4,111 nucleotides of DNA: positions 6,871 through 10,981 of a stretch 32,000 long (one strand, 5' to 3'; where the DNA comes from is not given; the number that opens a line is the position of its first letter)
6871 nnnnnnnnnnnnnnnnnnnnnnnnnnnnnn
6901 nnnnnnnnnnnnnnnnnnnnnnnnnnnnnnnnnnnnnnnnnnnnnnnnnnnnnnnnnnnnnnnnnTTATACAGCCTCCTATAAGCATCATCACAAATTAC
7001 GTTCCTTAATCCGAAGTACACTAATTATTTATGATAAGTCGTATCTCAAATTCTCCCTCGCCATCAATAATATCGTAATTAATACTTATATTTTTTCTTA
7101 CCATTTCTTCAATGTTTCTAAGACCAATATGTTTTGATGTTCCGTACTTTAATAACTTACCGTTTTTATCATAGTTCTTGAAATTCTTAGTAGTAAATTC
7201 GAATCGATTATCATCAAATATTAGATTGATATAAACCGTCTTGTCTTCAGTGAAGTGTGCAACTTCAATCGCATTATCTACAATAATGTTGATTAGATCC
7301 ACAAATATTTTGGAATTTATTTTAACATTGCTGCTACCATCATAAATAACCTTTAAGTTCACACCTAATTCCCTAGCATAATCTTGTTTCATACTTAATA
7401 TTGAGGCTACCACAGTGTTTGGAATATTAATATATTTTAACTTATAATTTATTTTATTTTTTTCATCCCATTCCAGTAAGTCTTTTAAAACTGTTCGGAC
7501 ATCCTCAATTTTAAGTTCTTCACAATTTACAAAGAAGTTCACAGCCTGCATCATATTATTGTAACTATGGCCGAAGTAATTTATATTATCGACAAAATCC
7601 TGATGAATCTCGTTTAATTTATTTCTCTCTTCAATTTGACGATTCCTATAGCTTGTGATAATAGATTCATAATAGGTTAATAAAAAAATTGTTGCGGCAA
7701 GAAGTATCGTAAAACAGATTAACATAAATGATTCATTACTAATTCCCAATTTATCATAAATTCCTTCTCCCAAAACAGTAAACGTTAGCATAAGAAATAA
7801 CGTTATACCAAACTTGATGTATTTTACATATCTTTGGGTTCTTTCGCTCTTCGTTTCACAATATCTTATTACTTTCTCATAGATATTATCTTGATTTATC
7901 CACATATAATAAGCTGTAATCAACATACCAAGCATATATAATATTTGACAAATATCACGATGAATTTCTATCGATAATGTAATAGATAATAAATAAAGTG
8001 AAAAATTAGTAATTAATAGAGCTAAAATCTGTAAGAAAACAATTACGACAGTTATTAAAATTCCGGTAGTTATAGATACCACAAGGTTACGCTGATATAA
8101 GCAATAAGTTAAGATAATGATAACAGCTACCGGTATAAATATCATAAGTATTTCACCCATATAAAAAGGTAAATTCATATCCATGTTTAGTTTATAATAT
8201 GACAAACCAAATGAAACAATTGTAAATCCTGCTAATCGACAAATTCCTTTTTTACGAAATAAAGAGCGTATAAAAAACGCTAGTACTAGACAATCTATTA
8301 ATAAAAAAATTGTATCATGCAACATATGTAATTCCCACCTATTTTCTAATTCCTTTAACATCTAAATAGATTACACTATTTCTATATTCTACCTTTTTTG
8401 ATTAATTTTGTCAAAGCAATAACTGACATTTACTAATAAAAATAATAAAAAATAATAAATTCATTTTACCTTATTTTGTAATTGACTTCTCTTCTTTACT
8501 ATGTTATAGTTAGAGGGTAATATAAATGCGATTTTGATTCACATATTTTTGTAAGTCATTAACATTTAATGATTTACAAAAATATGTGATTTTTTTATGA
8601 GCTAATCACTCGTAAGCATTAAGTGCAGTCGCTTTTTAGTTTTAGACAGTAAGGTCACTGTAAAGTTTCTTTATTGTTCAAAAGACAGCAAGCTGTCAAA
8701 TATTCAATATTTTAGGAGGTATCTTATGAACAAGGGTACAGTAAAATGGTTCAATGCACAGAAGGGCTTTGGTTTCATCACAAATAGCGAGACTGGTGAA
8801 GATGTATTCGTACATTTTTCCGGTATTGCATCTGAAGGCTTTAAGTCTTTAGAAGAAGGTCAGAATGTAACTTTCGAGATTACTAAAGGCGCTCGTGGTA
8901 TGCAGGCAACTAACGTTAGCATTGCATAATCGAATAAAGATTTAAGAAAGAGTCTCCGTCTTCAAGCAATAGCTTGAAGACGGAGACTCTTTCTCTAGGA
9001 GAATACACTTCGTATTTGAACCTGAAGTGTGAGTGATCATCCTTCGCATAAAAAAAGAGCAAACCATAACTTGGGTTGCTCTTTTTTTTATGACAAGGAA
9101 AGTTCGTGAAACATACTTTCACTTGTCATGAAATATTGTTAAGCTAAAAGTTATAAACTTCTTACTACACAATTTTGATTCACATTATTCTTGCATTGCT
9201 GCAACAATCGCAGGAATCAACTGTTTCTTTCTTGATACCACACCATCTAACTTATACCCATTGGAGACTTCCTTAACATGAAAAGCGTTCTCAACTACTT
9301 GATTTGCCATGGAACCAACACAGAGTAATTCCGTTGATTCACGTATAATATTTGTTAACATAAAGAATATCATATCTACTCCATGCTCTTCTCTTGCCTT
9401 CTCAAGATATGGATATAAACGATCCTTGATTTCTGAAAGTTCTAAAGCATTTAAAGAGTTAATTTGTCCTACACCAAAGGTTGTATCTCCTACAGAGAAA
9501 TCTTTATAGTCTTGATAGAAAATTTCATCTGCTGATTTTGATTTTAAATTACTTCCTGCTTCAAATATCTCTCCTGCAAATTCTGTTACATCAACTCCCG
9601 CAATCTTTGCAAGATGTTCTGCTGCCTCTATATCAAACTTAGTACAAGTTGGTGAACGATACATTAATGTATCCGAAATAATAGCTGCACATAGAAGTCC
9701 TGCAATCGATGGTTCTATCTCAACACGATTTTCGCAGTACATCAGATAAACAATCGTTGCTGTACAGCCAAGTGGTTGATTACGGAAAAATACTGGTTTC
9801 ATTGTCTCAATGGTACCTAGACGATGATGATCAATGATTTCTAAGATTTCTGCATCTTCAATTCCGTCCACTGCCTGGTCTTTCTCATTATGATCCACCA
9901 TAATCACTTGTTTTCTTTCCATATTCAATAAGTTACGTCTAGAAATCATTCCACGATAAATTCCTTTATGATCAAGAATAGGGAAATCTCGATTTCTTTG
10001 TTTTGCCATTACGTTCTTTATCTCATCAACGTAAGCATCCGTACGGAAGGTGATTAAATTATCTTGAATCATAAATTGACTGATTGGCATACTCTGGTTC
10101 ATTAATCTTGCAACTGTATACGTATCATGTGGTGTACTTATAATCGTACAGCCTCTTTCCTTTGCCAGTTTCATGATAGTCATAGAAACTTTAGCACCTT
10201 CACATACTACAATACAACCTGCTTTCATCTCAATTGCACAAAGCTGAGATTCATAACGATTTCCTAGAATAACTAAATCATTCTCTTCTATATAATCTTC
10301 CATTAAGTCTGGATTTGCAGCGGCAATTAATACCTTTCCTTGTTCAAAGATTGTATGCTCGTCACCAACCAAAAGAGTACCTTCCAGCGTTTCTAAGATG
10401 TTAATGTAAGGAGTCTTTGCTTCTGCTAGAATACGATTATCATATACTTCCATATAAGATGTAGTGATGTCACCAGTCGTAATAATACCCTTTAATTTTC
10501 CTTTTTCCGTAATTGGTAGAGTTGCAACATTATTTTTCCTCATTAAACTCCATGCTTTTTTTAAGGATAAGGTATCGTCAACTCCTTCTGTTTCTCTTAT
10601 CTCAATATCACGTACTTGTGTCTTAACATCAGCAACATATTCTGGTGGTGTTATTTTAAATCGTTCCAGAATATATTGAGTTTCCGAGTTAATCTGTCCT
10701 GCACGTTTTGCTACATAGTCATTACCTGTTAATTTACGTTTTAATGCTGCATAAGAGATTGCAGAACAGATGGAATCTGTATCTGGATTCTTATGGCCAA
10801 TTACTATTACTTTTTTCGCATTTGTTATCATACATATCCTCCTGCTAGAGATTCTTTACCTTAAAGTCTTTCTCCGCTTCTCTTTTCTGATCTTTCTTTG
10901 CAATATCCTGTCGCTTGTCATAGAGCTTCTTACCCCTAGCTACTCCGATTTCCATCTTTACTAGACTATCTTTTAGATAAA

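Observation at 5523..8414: Agr-type module with no AgrA: kinase-agrB-agrD operon, then a terminator and a receiver-only response regulator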

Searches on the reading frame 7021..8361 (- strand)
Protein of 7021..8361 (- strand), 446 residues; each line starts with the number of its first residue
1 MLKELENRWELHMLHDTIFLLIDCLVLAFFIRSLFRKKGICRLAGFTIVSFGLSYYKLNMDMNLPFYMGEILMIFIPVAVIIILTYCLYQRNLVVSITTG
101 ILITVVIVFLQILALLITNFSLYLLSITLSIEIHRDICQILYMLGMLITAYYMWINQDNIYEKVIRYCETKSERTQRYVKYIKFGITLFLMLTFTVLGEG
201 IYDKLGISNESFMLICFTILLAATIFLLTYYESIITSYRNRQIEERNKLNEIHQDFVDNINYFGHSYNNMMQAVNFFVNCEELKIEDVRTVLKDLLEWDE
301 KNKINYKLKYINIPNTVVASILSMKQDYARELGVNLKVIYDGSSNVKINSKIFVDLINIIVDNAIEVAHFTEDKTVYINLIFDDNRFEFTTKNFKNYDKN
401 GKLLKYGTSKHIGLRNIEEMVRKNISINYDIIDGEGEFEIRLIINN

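Call 3: search_protein_families(library=pfam, proteins=[window:7021-8361:-], max_evalue=0.1)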
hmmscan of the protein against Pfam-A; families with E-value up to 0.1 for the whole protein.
window:7021-8361:- (446 aa): 1 family
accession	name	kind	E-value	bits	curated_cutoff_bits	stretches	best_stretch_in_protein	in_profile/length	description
PF14501.12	HATPase_c_5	-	0.00026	21.3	22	1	353-444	6-101/102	GHKL domain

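Call 4: search_protein_families(library=ncbifam, proteins=[window:7021-8361:-], max_evalue=0.1)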
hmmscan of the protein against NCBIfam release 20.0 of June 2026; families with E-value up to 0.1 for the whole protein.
window:7021-8361:- (446 aa): 2 families
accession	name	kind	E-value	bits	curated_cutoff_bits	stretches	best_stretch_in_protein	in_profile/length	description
NF008298.1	PRK11086.1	subfamily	7.1e-05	21.4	520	1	257-389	330-460/529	DcuS/MalK family sensor histidine kinase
NF038334.1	malate_HK_MalK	exception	0.00076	18.2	800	1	286-388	357-459/533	malate sensor histidine kinase MalK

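Call 11: find_homologous_proteins(query=window:7021-8361:-, max_evalue=0.001)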
Query window:7021-8361:- (446 aa): 12 proteins with E <= 0.001 among 6023 candidates.
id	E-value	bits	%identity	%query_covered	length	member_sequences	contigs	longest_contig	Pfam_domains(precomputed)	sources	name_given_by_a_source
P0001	5.2e-277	937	100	97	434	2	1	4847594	-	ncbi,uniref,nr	ncbi:ATP-binding protein [Lachnoclostridium phytofermentans]|uniref:Signal transduction histidine ki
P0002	8.7e-221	752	79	97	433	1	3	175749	-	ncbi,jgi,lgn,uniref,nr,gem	ncbi:MAG TPA: hypothetical protein DHW61_09145 [Lachnoclostridium phytofermentans]|uniref:Sensor his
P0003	2.8e-218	743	80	97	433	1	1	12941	-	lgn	-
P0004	6.5e-206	703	75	98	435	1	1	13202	-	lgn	-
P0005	5.6e-200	683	73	98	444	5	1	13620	-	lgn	-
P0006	1.3e-195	669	72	98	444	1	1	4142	-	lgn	-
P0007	1.7e-191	655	71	97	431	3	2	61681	-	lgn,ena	-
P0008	4.0e-190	651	71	96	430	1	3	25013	-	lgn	-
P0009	3.2e-182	625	67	97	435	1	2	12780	-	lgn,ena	-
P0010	4.8e-176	604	64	97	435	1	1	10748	-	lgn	-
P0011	6.0e-166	571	85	68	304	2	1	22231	-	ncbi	-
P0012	1.8e-50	191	42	52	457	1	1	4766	PF14501.13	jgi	-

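Call 13: find_encoding_contigs(protein=P0002, flank=8000, max_places=2)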
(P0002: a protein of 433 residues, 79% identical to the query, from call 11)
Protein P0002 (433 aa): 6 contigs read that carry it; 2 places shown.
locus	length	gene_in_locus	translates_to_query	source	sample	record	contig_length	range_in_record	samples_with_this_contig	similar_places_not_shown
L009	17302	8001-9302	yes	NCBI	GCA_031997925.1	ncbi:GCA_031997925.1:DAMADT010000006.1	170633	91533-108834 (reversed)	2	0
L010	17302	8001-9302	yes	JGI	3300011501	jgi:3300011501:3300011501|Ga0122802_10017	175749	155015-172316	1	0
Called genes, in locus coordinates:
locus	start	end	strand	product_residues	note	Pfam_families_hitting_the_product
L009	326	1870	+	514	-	PF01676:Metalloenzyme, PF06415:iPGM_N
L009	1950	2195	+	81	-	PF03840:SecG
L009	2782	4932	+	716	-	PF08206:OB_RNB, PF17876:CSD2, PF00773:RNB, PF00575:S1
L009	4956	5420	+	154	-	PF01668:SmpB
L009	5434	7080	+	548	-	PF01368:DHH, PF00571:CBS (weak), PF07085:DRTGG, PF02833:DHHA2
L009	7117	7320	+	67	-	-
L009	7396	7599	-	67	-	PF00313:CSD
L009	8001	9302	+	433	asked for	-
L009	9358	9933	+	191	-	PF04647:AgrB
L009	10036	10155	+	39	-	-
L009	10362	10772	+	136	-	PF00072:Response_reg, PF20274:cREC_REC (weak)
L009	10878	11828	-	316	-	PF01381:HTH_3 (weak)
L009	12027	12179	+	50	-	-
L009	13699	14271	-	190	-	PF00265:TK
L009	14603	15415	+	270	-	PF00160:Pro_isomerase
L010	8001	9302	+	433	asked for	-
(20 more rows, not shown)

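Call 14: find_encoding_contigs(protein=P0007, flank=8000, max_places=2)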
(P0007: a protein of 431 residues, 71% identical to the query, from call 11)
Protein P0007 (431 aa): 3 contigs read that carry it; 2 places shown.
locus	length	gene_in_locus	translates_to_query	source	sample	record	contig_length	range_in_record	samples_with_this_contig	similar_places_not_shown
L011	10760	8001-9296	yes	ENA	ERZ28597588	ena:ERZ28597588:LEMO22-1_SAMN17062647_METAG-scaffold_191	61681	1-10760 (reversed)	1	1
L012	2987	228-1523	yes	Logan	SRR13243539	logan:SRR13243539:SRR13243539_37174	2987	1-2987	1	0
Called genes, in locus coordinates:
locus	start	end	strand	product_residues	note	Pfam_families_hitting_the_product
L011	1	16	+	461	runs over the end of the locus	PF01554:MatE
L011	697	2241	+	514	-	PF01676:Metalloenzyme, PF06415:iPGM_N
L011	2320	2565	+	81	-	PF03840:SecG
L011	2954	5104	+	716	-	PF08206:OB_RNB, PF17876:CSD2, PF00773:RNB, PF00575:S1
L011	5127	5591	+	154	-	PF01668:SmpB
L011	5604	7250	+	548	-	PF01368:DHH, PF00571:CBS (weak), PF07085:DRTGG, PF02833:DHHA2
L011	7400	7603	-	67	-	PF00313:CSD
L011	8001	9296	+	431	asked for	-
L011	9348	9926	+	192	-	PF04647:AgrB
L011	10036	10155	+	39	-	-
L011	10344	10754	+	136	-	PF00072:Response_reg, PF20274:cREC_REC (weak)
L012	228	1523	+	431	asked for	-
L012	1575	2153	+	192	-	PF04647:AgrB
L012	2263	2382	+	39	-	-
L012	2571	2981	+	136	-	PF00072:Response_reg, PF20274:cREC_REC (weak)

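Call 15: find_encoding_contigs(protein=P0010, flank=8000, max_places=2)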
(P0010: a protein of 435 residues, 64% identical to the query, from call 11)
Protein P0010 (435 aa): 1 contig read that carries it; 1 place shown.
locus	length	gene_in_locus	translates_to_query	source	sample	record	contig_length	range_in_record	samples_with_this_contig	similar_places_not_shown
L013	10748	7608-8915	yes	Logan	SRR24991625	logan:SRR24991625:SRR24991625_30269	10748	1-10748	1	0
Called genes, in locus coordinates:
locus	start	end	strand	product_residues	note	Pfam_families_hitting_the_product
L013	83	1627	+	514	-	PF01676:Metalloenzyme, PF06415:iPGM_N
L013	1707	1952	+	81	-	PF03840:SecG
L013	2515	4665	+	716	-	PF08206:OB_RNB, PF17876:CSD2, PF00773:RNB, PF00575:S1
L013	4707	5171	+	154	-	PF01668:SmpB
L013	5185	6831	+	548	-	PF01368:DHH, PF00571:CBS (weak), PF07085:DRTGG, PF02833:DHHA2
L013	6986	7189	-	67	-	PF00313:CSD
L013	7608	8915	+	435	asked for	-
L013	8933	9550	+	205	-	PF04647:AgrB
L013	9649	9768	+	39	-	-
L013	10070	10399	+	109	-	PF00072:Response_reg, PF20274:cREC_REC (weak)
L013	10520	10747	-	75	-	?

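Call 16: find_encoding_contigs(protein=P0012, flank=8000, max_places=3)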
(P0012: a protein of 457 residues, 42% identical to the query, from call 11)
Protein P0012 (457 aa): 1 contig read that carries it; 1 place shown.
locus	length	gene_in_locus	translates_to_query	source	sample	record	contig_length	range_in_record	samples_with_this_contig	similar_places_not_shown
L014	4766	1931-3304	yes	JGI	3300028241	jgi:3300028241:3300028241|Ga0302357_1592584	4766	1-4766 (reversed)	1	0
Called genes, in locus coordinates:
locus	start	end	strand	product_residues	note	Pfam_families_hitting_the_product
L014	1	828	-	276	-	?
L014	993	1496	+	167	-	-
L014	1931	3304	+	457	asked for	PF14501:HATPase_c_5 (weak)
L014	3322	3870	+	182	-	PF04647:AgrB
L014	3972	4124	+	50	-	-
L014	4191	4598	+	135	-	PF00072:Response_reg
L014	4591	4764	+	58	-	?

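Call 26: search_solved_structures(query=A1, max_evalue=10, show_alignments=2)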
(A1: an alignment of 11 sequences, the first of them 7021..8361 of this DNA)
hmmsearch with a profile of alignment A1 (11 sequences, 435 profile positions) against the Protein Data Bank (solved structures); distinct sequences matched with E-value up to 10: 5.
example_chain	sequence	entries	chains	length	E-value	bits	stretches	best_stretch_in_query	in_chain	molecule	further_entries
4bxi_A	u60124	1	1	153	0.034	16.3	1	306-430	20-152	ACCESSORY GENE REGULATOR PROTEIN C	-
2r4q_A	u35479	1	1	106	0.83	11.7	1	310-361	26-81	Phosphotransferase system (PTS) fructose-specific enzyme IIABC component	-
8itf_R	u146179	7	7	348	1.7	10.6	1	189-231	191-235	Trace amine-associated receptor 9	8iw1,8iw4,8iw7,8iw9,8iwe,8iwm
2mbf_A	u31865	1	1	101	2.1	10.4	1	215-249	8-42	Fork head domain containing protein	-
8pm2_R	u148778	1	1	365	4.6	9.3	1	192-232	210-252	Trace amine-associated receptor 7f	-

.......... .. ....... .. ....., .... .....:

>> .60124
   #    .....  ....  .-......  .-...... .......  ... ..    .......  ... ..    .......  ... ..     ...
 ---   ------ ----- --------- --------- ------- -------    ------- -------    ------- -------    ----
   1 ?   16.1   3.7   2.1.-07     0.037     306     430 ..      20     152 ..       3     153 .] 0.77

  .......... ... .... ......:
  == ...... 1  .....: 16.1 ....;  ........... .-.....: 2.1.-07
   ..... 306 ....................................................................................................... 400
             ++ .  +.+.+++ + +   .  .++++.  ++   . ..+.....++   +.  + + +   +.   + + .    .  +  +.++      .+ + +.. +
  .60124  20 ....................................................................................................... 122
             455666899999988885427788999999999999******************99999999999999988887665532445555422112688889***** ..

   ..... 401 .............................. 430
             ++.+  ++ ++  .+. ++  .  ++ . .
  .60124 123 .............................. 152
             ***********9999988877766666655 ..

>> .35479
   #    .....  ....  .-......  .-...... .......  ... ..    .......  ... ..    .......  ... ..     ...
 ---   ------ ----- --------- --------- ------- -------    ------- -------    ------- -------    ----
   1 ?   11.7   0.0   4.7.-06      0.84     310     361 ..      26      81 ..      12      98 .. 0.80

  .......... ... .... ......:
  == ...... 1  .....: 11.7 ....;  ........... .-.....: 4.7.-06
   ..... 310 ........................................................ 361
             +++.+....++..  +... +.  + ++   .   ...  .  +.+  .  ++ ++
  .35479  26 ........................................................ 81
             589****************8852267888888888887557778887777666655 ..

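Call 28: find_related_loci(query=A1, collection=genome_contigs, flank=10000)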
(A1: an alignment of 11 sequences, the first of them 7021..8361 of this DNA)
Query A1 (446 aa) in genome_contigs; peptide patterns used: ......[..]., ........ (x = any residue, [..] = any of these).
23 stretches matched a pattern; 3 encode a relative of the query (tblastn E <= 1e-3); 3 distinct loci.
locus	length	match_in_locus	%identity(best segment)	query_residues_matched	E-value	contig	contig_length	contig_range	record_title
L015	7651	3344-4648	79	11-446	0e+0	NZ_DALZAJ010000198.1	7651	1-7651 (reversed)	MAG: Lachnoclostridium sp. isolate CTOTU47048 NODE_312_length_7651_cov_5.362296, whole genome shotgun sequence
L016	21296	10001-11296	72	11-446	0e+0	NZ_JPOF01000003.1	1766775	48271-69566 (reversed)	Lachnoclostridium phytofermentans strain KNHs2131 CC92DRAFT_scf7180000000027_quiver.3_C, whole genome shotgun sequence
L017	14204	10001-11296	70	11-446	0e+0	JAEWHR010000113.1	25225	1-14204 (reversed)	MAG: Bacillota bacterium isolate OH_PBlB_75 k127_1276388, whole genome shotgun sequence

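Call 33: find_homologous_proteins(query=A1, max_evalue=0.001)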
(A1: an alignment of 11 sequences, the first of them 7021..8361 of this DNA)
Query A1 (11 sequences) (446 aa, profile of the alignment): 12 proteins with E <= 0.001 among 8000 candidates.
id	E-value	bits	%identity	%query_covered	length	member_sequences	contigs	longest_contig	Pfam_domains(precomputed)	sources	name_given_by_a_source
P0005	4.9e-241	818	73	98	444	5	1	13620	-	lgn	-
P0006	1.6e-235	800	72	98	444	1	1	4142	-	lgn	-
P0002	2.9e-234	796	79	97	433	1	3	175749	-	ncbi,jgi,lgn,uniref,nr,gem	ncbi:MAG TPA: hypothetical protein DHW61_09145 [Lachnoclostridium phytofermentans]|uniref:Sensor his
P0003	3.2e-234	796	80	97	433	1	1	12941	-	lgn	-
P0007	2.5e-231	786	71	97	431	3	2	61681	-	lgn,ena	-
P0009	2.8e-230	783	67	97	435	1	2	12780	-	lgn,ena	-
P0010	7.2e-227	772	64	97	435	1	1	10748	-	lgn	-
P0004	4.2e-226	769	75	98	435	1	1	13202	-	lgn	-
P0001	3.6e-225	766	100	97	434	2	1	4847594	-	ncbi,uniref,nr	ncbi:ATP-binding protein [Lachnoclostridium phytofermentans]|uniref:Signal transduction histidine ki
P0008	7.0e-224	762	71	96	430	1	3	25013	-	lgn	-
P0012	3.5e-176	605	42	52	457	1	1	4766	PF14501.13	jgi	-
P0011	3.0e-172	592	85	68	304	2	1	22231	-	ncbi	-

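Call 54: predict_structure(alignment_id=A1)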
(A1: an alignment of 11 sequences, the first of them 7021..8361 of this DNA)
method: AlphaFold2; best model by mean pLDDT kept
length: 446 residues; sequences in the alignment: 11
mean_pLDDT: 67.0   pTM: 0.39
mean pLDDT of the five models: 67.0, 61.3, 61.0, 58.9, 57.7
residues with pLDDT >= 90: 0; 70-90: 200; 50-70: 218; < 50: 28
segments of 3 or more residues with pLDDT < 50: 1-9, 62-64, 302-304, 406-412
pLDDT, mean of each block of 10 residues (from residue 1): 41 67 82 72 79 72 51 69 78 70 76 79 80 76 83 69 57 52 59 61 59 62 64 57 56 58 51 59 59 57 54 64 74 81 65 75 78 82 83 67 48 64 79 74 79
secondary structure, 60 per line:
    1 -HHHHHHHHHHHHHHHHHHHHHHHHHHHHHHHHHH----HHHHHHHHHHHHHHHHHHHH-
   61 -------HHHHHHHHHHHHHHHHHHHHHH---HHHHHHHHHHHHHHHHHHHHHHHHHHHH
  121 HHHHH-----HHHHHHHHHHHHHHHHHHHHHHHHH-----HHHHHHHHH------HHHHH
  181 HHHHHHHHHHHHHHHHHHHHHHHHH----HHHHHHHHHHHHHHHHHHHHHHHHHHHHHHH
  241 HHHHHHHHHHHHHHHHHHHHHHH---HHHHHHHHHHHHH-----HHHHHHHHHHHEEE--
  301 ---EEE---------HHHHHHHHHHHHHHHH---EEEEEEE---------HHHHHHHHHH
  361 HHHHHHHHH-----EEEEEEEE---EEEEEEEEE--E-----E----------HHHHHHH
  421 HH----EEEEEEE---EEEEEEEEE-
elements in order: H2-35 H40-59 H68-89 H93-125 H131-155 H161-169 H176-205 H210-263 H267-279 H285-295 E296-298 E304-306 H316-331 E335-341 H351-369 E375-382 E386-394 H414-422 E427-433 E437-445

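Call 64: fold_search(model_id=the predicted structure, library=pdb)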
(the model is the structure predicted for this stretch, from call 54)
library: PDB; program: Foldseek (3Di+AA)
matches with E <= 10: 560; with E <= 0.001: 91
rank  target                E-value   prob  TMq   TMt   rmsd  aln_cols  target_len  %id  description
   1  6e52_A                6.0e-07  1.00  0.27  0.48  15.9       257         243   16  Chimeric structure of Saccharomyces cerevisiae GCN4 leucine zipper fused to Staphylococcus aureus AgrC cytoplasmic his (released 2019-02-27)
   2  6e95_A                1.4e-06  1.00  0.27  0.48  15.8       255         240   16  Chimeric structure of Saccharomyces cerevisiae GCN4 leucine zipper fused to Staphylococcus aureus AgrC cytoplasmic his (released 2019-02-27)
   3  4bxi                  3.7e-06  1.00  0.26  0.74   3.0       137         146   21  Crystal structure of ATP binding domain of AgrC from Staphylococcus aureus (released 2014-06-04)
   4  6e52_B                3.7e-06  1.00  0.26  0.47  14.4       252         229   19  Chimeric structure of Saccharomyces cerevisiae GCN4 leucine zipper fused to Staphylococcus aureus AgrC cytoplasmic his (released 2019-02-27)
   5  8g3a_D                3.8e-05  1.00  0.21  0.28  19.5       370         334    9  BceAB-S nucleotide free TM state 1 (released 2023-06-21)
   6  3crl_A                9.7e-05  1.00  0.22  0.25  17.6       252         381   12  Crystal structure of the PDHK2-L2 complex. (released 2008-04-29)
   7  9m3r                  1.0e-04  1.00  0.22  0.27  22.9       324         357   11  Crystal structure of human pyruvate dehydrogenase kinase isoform 1 in complex with ATP competitive inhibitor 29 (released 2025-06-25)
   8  6dk8_C                1.2e-04  1.00  0.21  0.39  15.5       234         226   12  RetS kinase region without cobalt (released 2019-03-20)
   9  5iuj_A                1.3e-04  1.00  0.25  0.46  16.3       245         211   11  Crystal structure of the DesK-DesR complex in the phosphotransfer state with low Mg2+ (20 mM) (released 2016-12-21)
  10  2pnr_B                1.4e-04  1.00  0.23  0.29  17.1       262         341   12  Crystal Structure of the asymmetric Pdk3-l2 Complex (released 2007-08-21)
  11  8zm1                  1.6e-04  1.00  0.23  0.28  20.1       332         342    9  Structure of human pyruvate dehydrogenase kinase 2 complexed with compound 6 (released 2024-06-19)
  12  8zm2                  1.7e-04  1.00  0.22  0.28  20.2       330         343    9  Structure of human pyruvate dehydrogenase kinase 2 complexed with compound 16 (released 2024-06-19)
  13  5iuk_D                1.8e-04  1.00  0.23  0.45  16.2       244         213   13  Crystal structure of the DesK-DesR complex in the phosphotransfer state with high Mg2+ (150 mM) (released 2016-12-21)
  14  4v25                  2.1e-04  1.00  0.22  0.27  20.1       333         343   10  VER-246608, a novel pan-isoform ATP competitive inhibitor of pyruvate dehydrogenase kinase, disrupts Warburg metabolism  (released 2014-12-03)
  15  5iuj_E                2.3e-04  1.00  0.23  0.43  19.0       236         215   13  Crystal structure of the DesK-DesR complex in the phosphotransfer state with low Mg2+ (20 mM) (released 2016-12-21)
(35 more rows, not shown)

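Call 80: search_dna_similar(query=window:7021-8361:-, collection=phages, mode=protein, max_evalue=0.001, max_rows=15)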
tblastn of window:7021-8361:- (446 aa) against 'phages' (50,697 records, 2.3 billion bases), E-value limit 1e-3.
No match.

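Call 85: search_protein_families(library=phrogs, proteins=[window:7021-8361:-], max_evalue=0.01)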
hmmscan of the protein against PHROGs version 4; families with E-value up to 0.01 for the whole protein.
window:7021-8361:- (446 aa): 0 families

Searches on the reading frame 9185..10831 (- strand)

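Call 8: search_protein_families(library=pfam, proteins=[window:9185-10831:-], max_evalue=0.001)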
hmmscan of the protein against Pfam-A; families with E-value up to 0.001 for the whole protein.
window:9185-10831:- (548 aa): 4 families
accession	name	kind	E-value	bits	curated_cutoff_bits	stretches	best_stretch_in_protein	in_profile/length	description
PF02833.19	DHHA2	-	2.8e-37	128.3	27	1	421-544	2-125/126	DHHA2 domain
PF07085.17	DRTGG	-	7.5e-27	93.7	25.2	1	144-246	1-104/105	DRTGG domain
PF01368.27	DHH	-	2.1e-25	89.8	28.1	1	7-384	1-125/125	DHH family, N-terminal domain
PF00571.33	CBS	-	3e-14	53.5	24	2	73-124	1-53/57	CBS domain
